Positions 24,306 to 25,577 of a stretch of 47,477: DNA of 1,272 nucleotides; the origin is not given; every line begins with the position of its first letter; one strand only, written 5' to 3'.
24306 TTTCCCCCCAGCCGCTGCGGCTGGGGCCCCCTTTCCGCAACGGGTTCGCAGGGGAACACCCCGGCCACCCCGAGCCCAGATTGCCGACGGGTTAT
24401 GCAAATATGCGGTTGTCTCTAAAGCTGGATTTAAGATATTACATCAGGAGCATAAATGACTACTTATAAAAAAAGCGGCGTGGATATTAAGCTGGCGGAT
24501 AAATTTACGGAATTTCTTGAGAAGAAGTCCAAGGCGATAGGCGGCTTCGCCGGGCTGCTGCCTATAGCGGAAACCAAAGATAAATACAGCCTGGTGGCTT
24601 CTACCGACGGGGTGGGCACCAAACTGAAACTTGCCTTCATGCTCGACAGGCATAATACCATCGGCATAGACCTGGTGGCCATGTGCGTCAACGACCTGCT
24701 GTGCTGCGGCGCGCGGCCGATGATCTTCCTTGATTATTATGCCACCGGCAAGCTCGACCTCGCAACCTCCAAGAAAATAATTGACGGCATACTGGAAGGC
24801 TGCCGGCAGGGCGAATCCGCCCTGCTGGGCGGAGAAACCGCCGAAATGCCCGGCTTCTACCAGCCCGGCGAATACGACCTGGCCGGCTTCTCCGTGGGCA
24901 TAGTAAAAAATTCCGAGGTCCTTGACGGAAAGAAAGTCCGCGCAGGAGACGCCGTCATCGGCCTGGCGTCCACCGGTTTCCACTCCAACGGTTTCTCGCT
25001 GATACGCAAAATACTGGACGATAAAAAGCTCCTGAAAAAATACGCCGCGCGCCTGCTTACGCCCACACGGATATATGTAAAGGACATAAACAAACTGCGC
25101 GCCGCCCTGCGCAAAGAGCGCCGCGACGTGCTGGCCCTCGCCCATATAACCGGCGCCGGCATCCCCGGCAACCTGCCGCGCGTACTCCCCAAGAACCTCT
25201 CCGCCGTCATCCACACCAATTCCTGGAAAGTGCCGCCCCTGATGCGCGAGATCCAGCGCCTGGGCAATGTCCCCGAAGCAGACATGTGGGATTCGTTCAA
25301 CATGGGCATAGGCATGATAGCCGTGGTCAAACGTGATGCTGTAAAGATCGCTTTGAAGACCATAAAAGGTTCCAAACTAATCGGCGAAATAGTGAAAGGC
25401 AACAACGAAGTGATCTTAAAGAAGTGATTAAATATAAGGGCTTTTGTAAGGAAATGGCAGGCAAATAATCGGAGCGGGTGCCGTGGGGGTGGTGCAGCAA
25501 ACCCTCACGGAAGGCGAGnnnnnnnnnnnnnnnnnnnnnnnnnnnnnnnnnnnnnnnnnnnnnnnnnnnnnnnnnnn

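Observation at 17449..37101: Five copies of a modular, GC-rich nested-palindrome element, four of them in intercistronic gaps of the pur genes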

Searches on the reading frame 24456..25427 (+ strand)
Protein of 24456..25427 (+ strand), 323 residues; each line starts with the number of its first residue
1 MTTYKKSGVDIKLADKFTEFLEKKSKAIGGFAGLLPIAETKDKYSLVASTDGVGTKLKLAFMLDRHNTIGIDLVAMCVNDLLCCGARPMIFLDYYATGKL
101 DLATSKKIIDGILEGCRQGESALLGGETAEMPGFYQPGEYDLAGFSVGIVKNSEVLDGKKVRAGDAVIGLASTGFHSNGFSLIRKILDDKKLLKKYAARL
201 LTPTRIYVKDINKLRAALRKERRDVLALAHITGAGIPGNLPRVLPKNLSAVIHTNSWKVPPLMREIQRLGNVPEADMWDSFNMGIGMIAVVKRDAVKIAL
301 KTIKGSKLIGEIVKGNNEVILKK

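Call 11: search_protein_families(library=ncbifam, proteins=[window:24456-25427:+])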
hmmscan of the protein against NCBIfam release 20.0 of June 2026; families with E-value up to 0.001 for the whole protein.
window:24456-25427:+ (323 aa): 6 families
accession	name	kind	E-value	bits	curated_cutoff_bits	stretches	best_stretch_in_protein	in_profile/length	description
TIGR00878.1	purM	equivalog_domain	1.9e-113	379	236.35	1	3-313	2-330/332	phosphoribosylformylglycinamidine cyclo-ligase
TIGR01379.1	thiL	equivalog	1.7e-09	37.1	184.15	1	25-203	20-190/320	thiamine-phosphate kinase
NF004353.0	PRK05731.2-2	equivalog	1.1e-06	28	301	1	17-188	9-166/311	thiamine-phosphate kinase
TIGR02124.1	hypE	equivalog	7.8e-05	21.8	251.6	1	66-314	62-302/332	hydrogenase expression/formation protein HypE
NF004351.0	PRK05731.1-4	equivalog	0.00013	21.2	324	1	66-195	71-195/321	thiamine-phosphate kinase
TIGR00476.1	selD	equivalog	0.00095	18.5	125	0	79-274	86-268/311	selenide, water dikinase SelD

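Call 13: find_encoding_contigs(protein=window:24456-25427:+, flank=10000, max_places=10)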
Protein window:24456-25427:+ (323 aa): 6 contigs read that carry it; 5 places shown.
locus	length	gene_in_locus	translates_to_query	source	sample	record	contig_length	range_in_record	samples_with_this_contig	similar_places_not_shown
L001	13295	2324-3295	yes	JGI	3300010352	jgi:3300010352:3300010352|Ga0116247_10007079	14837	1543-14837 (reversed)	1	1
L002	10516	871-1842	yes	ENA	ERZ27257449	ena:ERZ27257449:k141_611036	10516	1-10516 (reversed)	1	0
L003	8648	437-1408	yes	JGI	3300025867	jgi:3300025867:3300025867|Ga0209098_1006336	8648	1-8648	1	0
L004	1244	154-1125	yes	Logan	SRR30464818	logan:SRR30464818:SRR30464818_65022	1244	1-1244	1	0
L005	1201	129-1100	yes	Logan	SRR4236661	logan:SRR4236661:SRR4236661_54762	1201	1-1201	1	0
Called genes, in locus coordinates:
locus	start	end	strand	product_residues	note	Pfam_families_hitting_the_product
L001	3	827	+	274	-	?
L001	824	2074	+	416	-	PF02844:GARS_N, PF01071:GARS_A, PF02786:CPSase_L_D2 (weak), PF02843:GARS_C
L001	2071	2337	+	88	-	-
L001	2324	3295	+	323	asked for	PF00586:AIRS, PF02769:AIRS_C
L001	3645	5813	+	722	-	PF00551:Formyl_trans_N, PF02142:MGS, PF01808:AICARFT_IMPCHas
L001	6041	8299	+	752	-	PF01011:PQQ (faint), PF07774:EMC1_C (faint), PF13570:Beta-prop_ACSF4 (faint), PF25293:Beta-prop_EMC1_N (faint), PF13360:PQQ_2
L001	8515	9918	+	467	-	PF00206:Lyase_1, PF08328:ASL_C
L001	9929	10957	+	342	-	PF00709:Adenylsucc_synt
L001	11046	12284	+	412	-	PF03600:CitMHS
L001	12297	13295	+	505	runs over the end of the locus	PF00672:HAMP (weak), PF00211:Guanylate_cyc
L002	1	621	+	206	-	?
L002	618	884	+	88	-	-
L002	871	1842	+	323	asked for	PF00586:AIRS, PF02769:AIRS_C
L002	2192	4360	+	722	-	PF00551:Formyl_trans_N, PF02142:MGS, PF01808:AICARFT_IMPCHas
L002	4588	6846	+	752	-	PF01011:PQQ (faint), PF07774:EMC1_C (faint), PF13570:Beta-prop_ACSF4 (faint), PF25293:Beta-prop_EMC1_N (faint), PF13360:PQQ_2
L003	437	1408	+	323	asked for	PF00586:AIRS, PF02769:AIRS_C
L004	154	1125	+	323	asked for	PF00586:AIRS, PF02769:AIRS_C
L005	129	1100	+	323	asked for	PF00586:AIRS, PF02769:AIRS_C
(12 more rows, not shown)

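Call 28: find_homologous_proteins(query=window:24456-25427:+, max_evalue=1e-60)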
Query window:24456-25427:+ (323 aa): 7982 proteins with E <= 1e-60 among 8000 candidates; the best 120 are listed.
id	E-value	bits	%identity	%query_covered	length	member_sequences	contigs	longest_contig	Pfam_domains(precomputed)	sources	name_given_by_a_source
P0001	1.4e-208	709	100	100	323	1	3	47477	PF00586.30,PF02769.28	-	-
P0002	3.4e-186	636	87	100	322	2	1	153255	PF00586.30,PF02769.28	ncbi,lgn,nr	ncbi:MAG: phosphoribosylformylglycinamidine cyclo-ligase [Elusimicrobiales bacterium]|nr:phosphoribo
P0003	6.8e-186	635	87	100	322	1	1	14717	PF00586.30,PF02769.28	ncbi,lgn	-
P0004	1.6e-185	634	86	100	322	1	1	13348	PF00586.30,PF02769.28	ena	-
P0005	2.2e-185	633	86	100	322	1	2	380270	PF00586.30,PF02769.28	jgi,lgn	jgi:phosphoribosylformylglycinamidine cyclo-ligase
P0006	3.6e-185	632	85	100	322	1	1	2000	PF00586.30,PF02769.28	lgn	-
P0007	4.7e-185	632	87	100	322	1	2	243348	PF00586.30,PF02769.28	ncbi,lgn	-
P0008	8.3e-185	631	86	100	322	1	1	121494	PF00586.30,PF02769.28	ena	-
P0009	1.0e-184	631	88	100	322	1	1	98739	PF00586.30,PF02769.28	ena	-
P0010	1.1e-184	631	86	100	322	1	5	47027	PF00586.30,PF02769.28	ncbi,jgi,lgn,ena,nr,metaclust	ncbi:MAG: phosphoribosylformylglycinamidine cyclo-ligase [Elusimicrobia bacterium CG1_02_56_21]|nr:M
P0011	1.6e-184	630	87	100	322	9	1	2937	PF00586.30,PF02769.28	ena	-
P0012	2.0e-184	630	87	100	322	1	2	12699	PF00586.30,PF02769.28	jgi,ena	-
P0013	2.2e-184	630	86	99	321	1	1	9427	PF00586.30,PF02769.28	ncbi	ncbi:MAG: phosphoribosylformylglycinamidine cyclo-ligase, partial [Elusimicrobia bacterium CG_4_10_1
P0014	2.6e-184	630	87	100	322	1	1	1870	PF00586.30,PF02769.28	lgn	-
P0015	1.2e-183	627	86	100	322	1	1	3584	PF00586.30,PF02769.28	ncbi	-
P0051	2.5e-179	613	84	100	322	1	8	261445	PF00586.30,PF02769.28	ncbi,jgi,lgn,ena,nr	ncbi:MAG: phosphoribosylformylglycinamidine cyclo-ligase [Elusimicrobia bacterium GWA2_64_40]|nr:MAG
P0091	1.2e-170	585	79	100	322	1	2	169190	PF00586.30,PF02769.28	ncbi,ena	-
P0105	9.8e-155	533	72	100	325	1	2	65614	PF00586.30,PF02769.28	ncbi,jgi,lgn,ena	ncbi:MAG: phosphoribosylformylglycinamidine cyclo-ligase [Elusimicrobiales bacterium]|jgi:phosphorib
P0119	2.6e-147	508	71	100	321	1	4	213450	PF00586.30,PF02769.28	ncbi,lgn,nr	ncbi:MAG: phosphoribosylformylglycinamidine cyclo-ligase [Elusimicrobia bacterium]|nr:phosphoribosyl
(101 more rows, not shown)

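Call 29: find_encoding_contigs(protein=P0002, flank=10000, max_places=1)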
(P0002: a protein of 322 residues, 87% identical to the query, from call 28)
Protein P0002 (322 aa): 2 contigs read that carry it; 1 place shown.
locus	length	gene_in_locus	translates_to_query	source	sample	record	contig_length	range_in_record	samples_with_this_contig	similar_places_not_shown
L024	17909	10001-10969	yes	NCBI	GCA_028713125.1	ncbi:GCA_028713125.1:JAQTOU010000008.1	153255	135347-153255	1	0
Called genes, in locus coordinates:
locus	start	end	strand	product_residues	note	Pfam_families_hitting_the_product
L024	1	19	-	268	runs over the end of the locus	PF01814:Hemerythrin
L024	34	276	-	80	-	PF01106:NifU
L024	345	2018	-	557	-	PF03063:Prismane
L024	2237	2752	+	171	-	PF00731:AIRC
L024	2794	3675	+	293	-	PF01259:SAICAR_synt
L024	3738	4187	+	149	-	PF02700:PurS (faint)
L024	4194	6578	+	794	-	PF18072:FGAR-AT_linker, PF00586:AIRS, PF02769:AIRS_C, PF00586:AIRS, PF02769:AIRS_C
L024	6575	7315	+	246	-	PF13507:GATase_5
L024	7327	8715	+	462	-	PF13522:GATase_6, PF13537:GATase_7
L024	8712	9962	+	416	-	PF02844:GARS_N, PF01071:GARS_A, PF02655:ATP-grasp_3 (weak), PF02843:GARS_C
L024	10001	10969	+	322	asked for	PF00586:AIRS, PF02769:AIRS_C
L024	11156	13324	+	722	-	PF00551:Formyl_trans_N, PF02142:MGS, PF01808:AICARFT_IMPCHas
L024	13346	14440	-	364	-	PF00989:PAS, PF13188:PAS_8 (weak), PF08448:PAS_4, PF13426:PAS_9, PF08447:PAS_3, PF00512:HisKA (weak), PF02518:HATPase_c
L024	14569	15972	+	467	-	PF00206:Lyase_1, PF08328:ASL_C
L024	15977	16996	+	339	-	PF00709:Adenylsucc_synt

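Call 30: find_encoding_contigs(protein=P0005, flank=10000, max_places=1)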
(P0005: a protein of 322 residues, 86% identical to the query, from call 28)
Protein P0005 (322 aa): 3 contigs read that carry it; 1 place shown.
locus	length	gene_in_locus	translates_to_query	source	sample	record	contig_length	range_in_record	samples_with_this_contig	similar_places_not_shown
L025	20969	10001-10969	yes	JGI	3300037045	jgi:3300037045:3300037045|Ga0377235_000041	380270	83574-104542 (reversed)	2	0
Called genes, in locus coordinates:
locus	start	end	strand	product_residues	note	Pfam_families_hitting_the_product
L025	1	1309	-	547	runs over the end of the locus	PF03063:Prismane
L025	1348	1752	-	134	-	PF02082:Rrf2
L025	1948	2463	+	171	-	PF00731:AIRC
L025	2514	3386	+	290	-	PF01259:SAICAR_synt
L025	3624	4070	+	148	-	PF02700:PurS (faint)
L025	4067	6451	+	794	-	PF18072:FGAR-AT_linker, PF00586:AIRS, PF02769:AIRS_C, PF00586:AIRS (weak), PF02769:AIRS_C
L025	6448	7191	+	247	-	PF13507:GATase_5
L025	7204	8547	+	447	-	PF13522:GATase_6, PF13537:GATase_7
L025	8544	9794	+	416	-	PF02844:GARS_N, PF02222:ATP-grasp (faint), PF01071:GARS_A, PF02655:ATP-grasp_3 (faint), PF02786:CPSase_L_D2 (weak), PF02843:GARS_C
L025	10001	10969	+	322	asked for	PF00586:AIRS, PF02769:AIRS_C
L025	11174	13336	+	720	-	PF00551:Formyl_trans_N, PF02142:MGS, PF01808:AICARFT_IMPCHas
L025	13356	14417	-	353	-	PF00989:PAS, PF08448:PAS_4 (weak), PF13188:PAS_8 (faint), PF13426:PAS_9, PF08447:PAS_3, PF00512:HisKA (weak), PF02518:HATPase_c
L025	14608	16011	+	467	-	PF00206:Lyase_1, PF08328:ASL_C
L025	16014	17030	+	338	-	PF00709:Adenylsucc_synt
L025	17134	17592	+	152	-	PF00027:cNMP_binding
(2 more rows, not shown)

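Call 31: find_encoding_contigs(protein=P0009, flank=10000, max_places=1)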
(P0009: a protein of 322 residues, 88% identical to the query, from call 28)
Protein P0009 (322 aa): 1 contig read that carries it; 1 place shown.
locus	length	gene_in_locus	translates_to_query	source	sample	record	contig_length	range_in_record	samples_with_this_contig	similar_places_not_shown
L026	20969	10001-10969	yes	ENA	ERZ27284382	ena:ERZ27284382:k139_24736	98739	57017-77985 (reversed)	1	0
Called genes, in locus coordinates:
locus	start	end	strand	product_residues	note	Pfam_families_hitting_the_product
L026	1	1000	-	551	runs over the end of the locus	PF03063:Prismane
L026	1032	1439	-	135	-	PF02082:Rrf2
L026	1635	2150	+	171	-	PF00731:AIRC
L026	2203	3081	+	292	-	PF01259:SAICAR_synt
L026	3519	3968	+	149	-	PF02700:PurS (faint)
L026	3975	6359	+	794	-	PF18072:FGAR-AT_linker, PF00586:AIRS, PF02769:AIRS_C, PF00586:AIRS, PF02769:AIRS_C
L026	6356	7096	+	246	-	PF13507:GATase_5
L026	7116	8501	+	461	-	PF13522:GATase_6, PF13537:GATase_7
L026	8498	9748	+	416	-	PF02844:GARS_N, PF01071:GARS_A, PF02655:ATP-grasp_3 (faint), PF02786:CPSase_L_D2 (faint), PF02843:GARS_C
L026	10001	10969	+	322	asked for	PF00586:AIRS, PF02769:AIRS_C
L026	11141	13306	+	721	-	PF00551:Formyl_trans_N, PF02142:MGS, PF01808:AICARFT_IMPCHas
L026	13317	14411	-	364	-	PF00989:PAS, PF08448:PAS_4, PF13426:PAS_9, PF08447:PAS_3, PF02518:HATPase_c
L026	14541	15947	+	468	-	PF00206:Lyase_1, PF08328:ASL_C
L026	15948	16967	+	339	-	PF00709:Adenylsucc_synt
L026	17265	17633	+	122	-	PF00072:Response_reg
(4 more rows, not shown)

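Call 82: find_encoding_contigs(protein=P0051, flank=10000, max_places=1)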
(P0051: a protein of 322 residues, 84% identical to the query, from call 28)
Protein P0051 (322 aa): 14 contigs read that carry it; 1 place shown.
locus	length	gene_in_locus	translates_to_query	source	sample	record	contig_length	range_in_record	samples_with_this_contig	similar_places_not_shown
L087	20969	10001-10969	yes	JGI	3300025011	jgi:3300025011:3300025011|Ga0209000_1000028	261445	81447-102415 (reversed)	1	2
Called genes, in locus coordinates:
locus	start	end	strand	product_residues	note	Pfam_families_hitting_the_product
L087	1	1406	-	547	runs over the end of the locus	PF03063:Prismane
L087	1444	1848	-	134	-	PF13545:HTH_Crp_2 (weak), PF02082:Rrf2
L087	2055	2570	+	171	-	PF00731:AIRC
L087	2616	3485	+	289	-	PF01259:SAICAR_synt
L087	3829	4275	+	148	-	PF02700:PurS (faint)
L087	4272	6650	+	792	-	PF18072:FGAR-AT_linker, PF00586:AIRS, PF02769:AIRS_C, PF00586:AIRS (weak), PF02769:AIRS_C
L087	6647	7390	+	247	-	PF13507:GATase_5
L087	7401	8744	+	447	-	PF13522:GATase_6, PF13537:GATase_7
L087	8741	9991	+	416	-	PF02844:GARS_N, PF01071:GARS_A, PF02786:CPSase_L_D2 (weak), PF02843:GARS_C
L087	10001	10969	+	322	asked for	PF00586:AIRS, PF02769:AIRS_C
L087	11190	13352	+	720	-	PF00551:Formyl_trans_N, PF02142:MGS, PF01808:AICARFT_IMPCHas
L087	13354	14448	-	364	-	PF00989:PAS, PF08448:PAS_4, PF13188:PAS_8 (faint), PF13426:PAS_9, PF08447:PAS_3, PF00512:HisKA (weak), PF02518:HATPase_c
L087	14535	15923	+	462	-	PF00206:Lyase_1, PF08328:ASL_C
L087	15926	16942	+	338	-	PF00709:Adenylsucc_synt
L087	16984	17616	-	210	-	-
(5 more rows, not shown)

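Call 83: find_encoding_contigs(protein=P0091, flank=10000, max_places=1)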
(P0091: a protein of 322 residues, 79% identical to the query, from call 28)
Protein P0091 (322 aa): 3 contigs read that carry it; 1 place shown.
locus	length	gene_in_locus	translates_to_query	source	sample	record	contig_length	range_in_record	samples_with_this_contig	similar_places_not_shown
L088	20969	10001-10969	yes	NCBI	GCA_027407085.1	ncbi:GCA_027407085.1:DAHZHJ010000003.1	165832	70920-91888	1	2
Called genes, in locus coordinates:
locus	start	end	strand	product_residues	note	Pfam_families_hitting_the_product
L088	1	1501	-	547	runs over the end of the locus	PF03063:Prismane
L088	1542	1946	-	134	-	PF02082:Rrf2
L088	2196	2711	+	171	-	PF00731:AIRC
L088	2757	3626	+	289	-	PF01259:SAICAR_synt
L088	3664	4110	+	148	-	PF02700:PurS (faint)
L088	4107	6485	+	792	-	PF18072:FGAR-AT_linker, PF00586:AIRS, PF02769:AIRS_C, PF00586:AIRS, PF02769:AIRS_C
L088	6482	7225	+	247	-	PF13507:GATase_5, PF07685:GATase_3 (weak)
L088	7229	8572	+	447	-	PF13522:GATase_6, PF13537:GATase_7, PF00156:Pribosyltran (faint)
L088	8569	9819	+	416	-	PF02844:GARS_N, PF01071:GARS_A, PF02655:ATP-grasp_3 (weak), PF02843:GARS_C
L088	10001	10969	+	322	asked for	PF00586:AIRS, PF02769:AIRS_C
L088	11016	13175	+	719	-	PF00551:Formyl_trans_N, PF02142:MGS, PF01808:AICARFT_IMPCHas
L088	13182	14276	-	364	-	PF00989:PAS, PF13188:PAS_8 (faint), PF08448:PAS_4, PF13426:PAS_9, PF08447:PAS_3, PF00512:HisKA (weak), PF02518:HATPase_c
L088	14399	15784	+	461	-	PF00206:Lyase_1, PF08328:ASL_C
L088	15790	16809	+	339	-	PF00709:Adenylsucc_synt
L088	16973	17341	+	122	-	PF00072:Response_reg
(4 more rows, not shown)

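Call 84: find_encoding_contigs(protein=P0105, flank=10000, max_places=1)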
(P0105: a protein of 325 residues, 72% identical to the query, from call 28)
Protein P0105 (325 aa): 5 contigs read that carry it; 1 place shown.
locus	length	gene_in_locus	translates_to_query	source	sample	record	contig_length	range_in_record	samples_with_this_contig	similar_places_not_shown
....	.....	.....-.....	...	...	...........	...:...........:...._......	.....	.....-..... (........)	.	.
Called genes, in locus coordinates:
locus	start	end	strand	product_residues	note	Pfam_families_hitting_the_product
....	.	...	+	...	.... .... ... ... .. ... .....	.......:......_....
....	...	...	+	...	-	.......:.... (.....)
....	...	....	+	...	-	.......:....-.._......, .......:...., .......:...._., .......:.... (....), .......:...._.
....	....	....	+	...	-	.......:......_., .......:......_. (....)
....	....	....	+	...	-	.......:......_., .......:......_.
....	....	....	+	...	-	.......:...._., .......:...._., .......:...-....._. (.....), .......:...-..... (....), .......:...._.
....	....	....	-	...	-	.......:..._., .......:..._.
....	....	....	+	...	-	-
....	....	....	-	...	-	-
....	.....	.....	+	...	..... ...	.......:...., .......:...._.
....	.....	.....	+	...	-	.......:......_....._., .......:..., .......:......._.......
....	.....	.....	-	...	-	-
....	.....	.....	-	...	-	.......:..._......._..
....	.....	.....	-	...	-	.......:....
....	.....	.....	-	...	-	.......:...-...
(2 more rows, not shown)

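Call 85: find_encoding_contigs(protein=P0119, flank=10000, max_places=1)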
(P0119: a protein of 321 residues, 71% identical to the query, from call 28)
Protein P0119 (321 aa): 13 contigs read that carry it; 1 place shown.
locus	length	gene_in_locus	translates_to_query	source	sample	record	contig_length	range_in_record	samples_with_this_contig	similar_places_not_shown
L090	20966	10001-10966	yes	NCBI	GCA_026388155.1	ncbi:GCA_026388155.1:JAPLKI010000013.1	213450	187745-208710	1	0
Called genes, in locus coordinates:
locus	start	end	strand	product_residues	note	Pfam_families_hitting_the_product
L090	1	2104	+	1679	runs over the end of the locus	PF13385:Laminin_G_3, PF00754:F5_F8_type_C (faint), PF13385:Laminin_G_3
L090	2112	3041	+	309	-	PF03687:UPF0164 (weak), PF19572:PorV (faint), PF18990:DUF5723 (faint)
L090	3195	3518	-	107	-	-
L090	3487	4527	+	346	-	PF17941:PP_kinase_C_1 (faint), PF13091:PLDc_2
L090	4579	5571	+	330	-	-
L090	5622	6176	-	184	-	PF10882:bPH_5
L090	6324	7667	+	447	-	PF13522:GATase_6, PF13230:GATase_4 (weak), PF13537:GATase_7, PF00156:Pribosyltran (weak)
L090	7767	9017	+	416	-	PF02844:GARS_N, PF01071:GARS_A, PF02655:ATP-grasp_3 (weak), PF02843:GARS_C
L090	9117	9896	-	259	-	PF00378:ECH_1, PF16113:ECH_2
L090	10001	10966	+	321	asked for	PF00586:AIRS, PF02769:AIRS_C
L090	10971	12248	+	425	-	PF13354:Beta-lactamase2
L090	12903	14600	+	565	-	PF02142:MGS, PF01808:AICARFT_IMPCHas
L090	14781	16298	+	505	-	PF01636:APH (weak), PF22740:PapZ_C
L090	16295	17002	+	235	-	PF00483:NTP_transferase, PF12804:NTP_transf_3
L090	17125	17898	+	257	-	PF05401:NodS (weak), PF13489:Methyltransf_23, PF01209:Ubie_methyltran (weak), PF05175:MTS, PF13847:Methyltransf_31, PF08241:Methyltransf_11, PF08242:Methyltransf_12, PF13649:Methyltransf_25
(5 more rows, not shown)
